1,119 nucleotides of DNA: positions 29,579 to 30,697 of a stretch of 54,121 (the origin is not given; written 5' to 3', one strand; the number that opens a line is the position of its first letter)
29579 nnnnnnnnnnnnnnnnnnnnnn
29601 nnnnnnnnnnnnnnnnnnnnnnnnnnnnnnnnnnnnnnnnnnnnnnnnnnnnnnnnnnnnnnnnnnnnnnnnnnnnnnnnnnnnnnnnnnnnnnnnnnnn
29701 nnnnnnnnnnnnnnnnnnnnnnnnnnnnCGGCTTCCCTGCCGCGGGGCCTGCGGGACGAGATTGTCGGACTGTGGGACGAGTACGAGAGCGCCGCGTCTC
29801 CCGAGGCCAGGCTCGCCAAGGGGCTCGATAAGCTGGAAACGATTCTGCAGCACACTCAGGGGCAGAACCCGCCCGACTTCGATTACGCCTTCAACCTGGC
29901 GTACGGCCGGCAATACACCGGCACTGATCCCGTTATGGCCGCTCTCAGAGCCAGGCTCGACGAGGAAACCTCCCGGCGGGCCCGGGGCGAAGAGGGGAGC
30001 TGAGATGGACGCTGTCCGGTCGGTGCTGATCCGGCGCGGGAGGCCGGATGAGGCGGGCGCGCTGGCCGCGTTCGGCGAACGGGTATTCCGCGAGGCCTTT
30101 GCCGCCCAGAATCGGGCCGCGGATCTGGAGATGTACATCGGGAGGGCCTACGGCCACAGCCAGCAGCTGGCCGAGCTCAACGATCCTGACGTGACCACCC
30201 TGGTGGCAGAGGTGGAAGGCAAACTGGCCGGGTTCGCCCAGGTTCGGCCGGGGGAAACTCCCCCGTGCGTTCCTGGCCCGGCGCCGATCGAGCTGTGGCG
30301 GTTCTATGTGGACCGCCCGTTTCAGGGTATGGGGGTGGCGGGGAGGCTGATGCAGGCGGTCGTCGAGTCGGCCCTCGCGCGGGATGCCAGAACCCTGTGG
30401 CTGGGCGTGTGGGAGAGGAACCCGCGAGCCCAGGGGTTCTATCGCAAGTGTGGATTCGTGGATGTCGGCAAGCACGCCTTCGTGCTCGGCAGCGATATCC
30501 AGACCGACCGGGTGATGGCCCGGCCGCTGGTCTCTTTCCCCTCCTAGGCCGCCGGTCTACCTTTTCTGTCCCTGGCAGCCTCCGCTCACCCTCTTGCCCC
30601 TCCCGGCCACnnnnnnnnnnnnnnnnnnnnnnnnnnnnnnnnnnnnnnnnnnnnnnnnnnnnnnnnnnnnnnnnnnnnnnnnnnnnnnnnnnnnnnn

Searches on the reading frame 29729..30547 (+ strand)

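Call 25: search_protein_families(library=pfam, proteins=[window:29729-30547:+])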
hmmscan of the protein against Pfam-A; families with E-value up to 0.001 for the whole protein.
window:29729-30547:+ (272 aa): 6 families
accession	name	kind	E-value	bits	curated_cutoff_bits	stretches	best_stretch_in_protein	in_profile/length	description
PF00583.31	Acetyltransf_1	-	1.2e-19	71.2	20.7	1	146-243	24-116/116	Acetyltransferase (GNAT) family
PF13508.13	Acetyltransf_7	-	6.8e-14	52.5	27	1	155-244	3-83/84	Acetyltransferase (GNAT) domain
PF13673.13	Acetyltransf_10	-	7.5e-12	45.8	23.6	1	147-249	22-113/128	Acetyltransferase (GNAT) domain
PF08445.16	FR47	-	0.00027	21.3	22.1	1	189-246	24-80/86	FR47-like protein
PF13302.13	Acetyltransf_3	-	0.00029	22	25.4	1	100-244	3-138/138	Acetyltransferase (GNAT) domain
PF21926.2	FeeM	-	0.00071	19.8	27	0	187-249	81-142/158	N-acyl amino acid synthase FeeM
